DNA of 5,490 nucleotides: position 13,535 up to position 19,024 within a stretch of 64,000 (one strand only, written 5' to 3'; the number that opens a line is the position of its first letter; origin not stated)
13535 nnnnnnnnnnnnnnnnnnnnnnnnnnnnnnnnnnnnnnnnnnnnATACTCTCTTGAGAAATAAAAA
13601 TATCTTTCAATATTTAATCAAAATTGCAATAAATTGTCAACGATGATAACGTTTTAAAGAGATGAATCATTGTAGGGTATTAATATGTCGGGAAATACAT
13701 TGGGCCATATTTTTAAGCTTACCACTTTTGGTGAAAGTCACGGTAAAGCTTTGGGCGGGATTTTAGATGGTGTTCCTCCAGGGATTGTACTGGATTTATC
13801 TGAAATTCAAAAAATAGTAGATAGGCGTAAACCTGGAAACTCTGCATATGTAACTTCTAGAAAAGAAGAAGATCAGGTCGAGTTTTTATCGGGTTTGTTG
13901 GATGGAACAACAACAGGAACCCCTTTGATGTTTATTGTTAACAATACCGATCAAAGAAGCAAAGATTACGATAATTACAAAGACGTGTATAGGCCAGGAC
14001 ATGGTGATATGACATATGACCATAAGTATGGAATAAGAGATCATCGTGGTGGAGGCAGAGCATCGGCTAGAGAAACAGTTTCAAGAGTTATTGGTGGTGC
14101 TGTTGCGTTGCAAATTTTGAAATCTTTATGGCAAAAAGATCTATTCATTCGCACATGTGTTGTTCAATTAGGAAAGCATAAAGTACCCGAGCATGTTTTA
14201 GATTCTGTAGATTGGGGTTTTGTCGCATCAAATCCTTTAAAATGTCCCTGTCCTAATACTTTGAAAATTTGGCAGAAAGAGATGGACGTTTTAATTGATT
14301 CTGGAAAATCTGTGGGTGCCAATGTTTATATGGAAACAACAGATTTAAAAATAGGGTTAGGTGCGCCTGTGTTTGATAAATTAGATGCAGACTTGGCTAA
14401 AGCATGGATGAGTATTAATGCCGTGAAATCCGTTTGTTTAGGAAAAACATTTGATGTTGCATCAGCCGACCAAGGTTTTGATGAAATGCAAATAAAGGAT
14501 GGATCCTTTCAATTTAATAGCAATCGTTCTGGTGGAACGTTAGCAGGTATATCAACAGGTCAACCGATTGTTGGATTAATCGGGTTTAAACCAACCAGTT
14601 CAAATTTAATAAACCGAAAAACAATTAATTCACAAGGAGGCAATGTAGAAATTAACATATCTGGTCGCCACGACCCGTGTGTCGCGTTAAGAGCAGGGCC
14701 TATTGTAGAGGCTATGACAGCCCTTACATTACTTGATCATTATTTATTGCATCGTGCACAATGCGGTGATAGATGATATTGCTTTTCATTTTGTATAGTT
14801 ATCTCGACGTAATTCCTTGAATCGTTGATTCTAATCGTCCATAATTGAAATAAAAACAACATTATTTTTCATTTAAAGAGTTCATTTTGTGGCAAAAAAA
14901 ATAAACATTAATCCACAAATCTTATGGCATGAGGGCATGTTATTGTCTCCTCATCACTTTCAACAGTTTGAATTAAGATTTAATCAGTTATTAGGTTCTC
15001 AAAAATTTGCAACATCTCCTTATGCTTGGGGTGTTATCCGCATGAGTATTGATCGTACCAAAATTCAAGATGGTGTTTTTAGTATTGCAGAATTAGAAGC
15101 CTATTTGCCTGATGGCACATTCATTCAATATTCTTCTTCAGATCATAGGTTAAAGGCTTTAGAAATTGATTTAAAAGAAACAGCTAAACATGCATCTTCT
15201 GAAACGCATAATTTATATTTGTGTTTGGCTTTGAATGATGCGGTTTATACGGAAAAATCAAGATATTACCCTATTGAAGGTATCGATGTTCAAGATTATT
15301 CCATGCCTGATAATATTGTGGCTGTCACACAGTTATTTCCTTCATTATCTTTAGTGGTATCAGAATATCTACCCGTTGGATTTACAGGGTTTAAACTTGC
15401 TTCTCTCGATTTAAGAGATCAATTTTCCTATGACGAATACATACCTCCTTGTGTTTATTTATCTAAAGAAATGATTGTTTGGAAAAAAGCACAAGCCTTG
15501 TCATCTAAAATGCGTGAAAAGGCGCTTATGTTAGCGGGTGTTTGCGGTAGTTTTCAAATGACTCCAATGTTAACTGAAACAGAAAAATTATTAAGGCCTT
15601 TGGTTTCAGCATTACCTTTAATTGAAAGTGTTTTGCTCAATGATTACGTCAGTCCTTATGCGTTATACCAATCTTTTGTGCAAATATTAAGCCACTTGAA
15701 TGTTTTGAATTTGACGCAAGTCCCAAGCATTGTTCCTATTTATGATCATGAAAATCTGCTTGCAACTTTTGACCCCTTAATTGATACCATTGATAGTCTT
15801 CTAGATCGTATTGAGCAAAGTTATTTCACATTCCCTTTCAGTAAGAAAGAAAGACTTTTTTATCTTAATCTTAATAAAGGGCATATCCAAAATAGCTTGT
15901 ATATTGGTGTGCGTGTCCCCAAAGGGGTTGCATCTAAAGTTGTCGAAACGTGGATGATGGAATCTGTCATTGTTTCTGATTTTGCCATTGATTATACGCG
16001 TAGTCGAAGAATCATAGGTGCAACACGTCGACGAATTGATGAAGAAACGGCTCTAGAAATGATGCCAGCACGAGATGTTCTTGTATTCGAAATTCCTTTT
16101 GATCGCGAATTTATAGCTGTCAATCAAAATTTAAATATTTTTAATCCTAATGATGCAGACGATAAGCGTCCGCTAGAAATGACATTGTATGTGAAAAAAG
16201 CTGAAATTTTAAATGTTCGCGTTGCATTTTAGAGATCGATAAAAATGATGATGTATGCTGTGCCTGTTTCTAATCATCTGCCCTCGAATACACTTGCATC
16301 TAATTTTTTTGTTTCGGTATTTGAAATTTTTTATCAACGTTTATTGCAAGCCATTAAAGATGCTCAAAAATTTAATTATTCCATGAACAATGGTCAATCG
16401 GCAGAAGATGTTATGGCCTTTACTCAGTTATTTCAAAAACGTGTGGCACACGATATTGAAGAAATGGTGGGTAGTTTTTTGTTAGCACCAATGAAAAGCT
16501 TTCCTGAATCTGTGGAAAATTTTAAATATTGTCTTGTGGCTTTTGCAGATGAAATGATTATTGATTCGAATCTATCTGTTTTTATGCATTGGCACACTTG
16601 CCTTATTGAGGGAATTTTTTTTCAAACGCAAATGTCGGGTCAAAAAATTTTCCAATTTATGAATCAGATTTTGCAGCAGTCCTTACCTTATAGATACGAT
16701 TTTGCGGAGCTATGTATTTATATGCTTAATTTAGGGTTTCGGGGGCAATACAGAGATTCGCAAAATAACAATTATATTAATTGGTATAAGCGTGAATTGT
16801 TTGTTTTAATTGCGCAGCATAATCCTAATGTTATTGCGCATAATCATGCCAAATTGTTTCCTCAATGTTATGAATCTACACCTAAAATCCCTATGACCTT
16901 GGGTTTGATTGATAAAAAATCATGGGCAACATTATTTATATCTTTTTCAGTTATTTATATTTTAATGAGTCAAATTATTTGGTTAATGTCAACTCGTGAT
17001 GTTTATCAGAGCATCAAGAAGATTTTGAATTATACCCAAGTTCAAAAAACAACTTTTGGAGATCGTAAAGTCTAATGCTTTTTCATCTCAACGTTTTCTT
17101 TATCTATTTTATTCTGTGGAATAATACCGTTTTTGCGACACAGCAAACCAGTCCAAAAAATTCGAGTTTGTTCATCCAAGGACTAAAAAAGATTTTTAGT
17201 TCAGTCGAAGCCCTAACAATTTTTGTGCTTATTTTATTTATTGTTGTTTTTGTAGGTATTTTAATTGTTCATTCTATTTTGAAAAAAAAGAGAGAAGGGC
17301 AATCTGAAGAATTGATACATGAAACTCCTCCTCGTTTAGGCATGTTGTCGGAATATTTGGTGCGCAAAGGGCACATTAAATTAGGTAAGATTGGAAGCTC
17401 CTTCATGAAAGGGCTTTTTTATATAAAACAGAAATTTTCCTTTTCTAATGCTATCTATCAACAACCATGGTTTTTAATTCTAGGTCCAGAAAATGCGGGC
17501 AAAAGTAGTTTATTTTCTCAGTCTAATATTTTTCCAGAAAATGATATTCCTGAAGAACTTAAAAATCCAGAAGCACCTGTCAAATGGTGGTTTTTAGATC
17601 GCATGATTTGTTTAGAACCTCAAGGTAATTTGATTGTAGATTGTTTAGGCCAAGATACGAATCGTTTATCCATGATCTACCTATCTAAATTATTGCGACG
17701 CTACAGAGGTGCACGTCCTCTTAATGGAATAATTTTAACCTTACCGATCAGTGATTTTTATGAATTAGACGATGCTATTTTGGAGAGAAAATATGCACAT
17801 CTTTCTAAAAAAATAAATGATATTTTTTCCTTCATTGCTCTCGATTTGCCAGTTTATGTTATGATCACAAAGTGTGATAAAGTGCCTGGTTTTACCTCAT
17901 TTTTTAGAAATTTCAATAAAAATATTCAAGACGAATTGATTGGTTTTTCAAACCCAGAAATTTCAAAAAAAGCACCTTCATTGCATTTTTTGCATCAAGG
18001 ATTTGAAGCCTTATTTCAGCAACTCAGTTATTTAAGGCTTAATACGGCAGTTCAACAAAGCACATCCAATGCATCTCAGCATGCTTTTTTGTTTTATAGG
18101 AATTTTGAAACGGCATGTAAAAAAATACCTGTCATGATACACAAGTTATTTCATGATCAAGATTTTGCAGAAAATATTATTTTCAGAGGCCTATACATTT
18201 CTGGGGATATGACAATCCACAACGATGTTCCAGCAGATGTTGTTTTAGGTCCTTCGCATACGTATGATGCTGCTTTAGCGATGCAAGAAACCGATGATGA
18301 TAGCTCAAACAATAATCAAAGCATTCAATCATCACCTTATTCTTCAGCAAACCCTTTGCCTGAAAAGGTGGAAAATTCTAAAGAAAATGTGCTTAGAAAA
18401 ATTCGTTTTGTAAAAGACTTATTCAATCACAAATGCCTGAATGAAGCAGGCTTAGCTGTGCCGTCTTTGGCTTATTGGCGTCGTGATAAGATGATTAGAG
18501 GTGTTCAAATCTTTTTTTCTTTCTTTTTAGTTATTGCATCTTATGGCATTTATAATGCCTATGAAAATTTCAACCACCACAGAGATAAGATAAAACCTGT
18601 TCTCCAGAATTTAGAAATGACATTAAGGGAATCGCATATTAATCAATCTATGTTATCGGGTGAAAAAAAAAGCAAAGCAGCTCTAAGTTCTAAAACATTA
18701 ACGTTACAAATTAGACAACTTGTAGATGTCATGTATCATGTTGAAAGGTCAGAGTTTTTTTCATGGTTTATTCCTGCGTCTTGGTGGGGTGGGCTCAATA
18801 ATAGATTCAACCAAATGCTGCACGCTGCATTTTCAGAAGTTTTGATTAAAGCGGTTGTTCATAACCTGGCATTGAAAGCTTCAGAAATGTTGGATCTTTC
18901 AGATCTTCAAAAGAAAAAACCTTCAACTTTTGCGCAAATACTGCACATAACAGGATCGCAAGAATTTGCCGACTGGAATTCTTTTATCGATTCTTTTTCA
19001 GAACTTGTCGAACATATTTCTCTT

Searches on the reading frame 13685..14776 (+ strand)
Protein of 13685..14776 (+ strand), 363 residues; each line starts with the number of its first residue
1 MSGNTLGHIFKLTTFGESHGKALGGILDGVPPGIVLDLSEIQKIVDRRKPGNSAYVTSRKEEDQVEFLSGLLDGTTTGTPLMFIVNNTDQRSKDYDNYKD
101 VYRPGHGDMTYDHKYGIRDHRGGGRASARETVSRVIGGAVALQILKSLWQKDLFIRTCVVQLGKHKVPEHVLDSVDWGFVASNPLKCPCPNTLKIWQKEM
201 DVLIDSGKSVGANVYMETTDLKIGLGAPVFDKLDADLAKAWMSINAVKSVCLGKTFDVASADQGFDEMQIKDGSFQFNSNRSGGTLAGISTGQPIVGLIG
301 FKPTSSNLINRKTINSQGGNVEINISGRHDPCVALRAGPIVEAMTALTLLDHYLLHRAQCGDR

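Call 8: search_protein_families(library=pfam, proteins=[window:13685-14776:+], max_evalue=0.01)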
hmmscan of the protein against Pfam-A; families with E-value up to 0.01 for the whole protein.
window:13685-14776:+ (363 aa): 1 family
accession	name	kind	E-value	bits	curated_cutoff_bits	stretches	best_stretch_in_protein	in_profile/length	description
PF01264.26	Chorismate_synt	-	4.9e-110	367.7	27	1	10-354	1-327/327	Chorismate synthase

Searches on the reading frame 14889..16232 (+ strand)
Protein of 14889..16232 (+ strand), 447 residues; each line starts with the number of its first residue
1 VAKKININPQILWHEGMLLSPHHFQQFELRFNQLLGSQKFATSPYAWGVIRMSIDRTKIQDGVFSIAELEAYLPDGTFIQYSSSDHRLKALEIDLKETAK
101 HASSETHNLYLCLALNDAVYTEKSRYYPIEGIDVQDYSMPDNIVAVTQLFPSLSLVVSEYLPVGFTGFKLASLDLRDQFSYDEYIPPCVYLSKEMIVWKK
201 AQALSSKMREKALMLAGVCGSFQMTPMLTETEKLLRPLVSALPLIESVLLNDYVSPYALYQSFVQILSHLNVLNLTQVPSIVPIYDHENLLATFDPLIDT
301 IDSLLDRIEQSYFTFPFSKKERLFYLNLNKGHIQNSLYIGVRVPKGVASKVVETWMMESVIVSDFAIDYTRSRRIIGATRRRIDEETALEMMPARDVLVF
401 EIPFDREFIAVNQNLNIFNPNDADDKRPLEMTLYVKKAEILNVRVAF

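Call 8: search_protein_families(library=pfam, proteins=[window:14889-16232:+], max_evalue=0.01)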
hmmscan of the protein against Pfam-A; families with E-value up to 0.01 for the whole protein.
window:14889-16232:+ (447 aa): 1 family
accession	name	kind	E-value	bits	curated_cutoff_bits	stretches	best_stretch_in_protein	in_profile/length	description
PF05936.17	T6SS_VasE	-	3.6e-34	118.7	23.4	1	23-333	1-326/429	Bacterial Type VI secretion, VC_A0110, EvfL, ImpJ, VasE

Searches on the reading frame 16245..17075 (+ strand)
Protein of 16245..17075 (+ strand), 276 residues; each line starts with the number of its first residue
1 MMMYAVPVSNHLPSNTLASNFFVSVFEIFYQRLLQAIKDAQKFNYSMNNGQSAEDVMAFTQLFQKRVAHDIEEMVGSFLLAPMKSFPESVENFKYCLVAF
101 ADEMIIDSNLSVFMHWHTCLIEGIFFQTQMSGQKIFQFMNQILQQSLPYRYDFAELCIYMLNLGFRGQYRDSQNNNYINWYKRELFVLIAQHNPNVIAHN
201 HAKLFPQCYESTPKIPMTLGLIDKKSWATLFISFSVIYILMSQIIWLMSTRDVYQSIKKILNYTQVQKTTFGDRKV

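Call 8: search_protein_families(library=pfam, proteins=[window:16245-17075:+], max_evalue=0.01)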
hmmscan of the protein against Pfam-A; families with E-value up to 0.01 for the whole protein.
window:16245-17075:+ (276 aa): 1 family
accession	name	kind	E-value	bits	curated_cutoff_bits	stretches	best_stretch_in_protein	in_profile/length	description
PF09850.14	DotU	-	5.6e-20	72.3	27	1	86-239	49-197/205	Type VI secretion system protein DotU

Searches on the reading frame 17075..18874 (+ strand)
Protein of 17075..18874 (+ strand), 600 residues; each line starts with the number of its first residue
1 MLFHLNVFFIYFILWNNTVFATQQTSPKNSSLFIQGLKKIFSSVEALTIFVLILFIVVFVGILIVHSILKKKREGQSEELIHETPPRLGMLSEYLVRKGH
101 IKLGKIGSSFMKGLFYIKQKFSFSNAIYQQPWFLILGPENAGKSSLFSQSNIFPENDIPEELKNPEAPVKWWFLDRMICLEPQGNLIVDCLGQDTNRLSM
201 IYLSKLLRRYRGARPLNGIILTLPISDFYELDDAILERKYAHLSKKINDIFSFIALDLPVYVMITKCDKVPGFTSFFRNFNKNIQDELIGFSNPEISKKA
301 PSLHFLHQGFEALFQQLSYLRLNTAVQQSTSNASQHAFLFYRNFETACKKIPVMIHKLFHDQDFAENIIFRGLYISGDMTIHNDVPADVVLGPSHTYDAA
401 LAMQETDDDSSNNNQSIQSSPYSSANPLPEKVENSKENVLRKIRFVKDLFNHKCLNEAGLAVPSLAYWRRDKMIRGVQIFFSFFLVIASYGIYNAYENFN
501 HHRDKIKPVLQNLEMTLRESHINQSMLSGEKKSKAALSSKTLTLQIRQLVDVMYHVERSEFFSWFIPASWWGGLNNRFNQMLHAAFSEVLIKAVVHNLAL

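Call 58: search_protein_families(library=pfam, proteins=[window:17075-18874:+], max_evalue=1)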
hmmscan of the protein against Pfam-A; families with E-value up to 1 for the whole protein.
window:17075-18874:+ (600 aa): 6 families
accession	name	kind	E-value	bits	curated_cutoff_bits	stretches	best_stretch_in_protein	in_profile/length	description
PF14331.11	IcmF-related_N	-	9.5e-41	140.3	25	1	203-477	11-254/259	IcmF-related N-terminal domain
PF15106.11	TMEM156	-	0.019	14.7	27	1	42-77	171-206/226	TMEM156 protein family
PF12669.12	FeoB_associated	-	0.25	12.1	27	1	51-75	3-27/44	FeoB-associated Cys-rich membrane protein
PF10210.14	MRP-S32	-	0.38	11.7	29.2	0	419-452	20-54/91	Mitochondrial 28S ribosomal protein S32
PF01312.24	Bac_export_2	-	0.7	9.5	24.4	1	9-69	93-153/335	FlhB HrpN YscU SpaS Family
PF14264.12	Glucos_trans_II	-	0.94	9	30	0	465-496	113-142/317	Glucosyl transferase GtrII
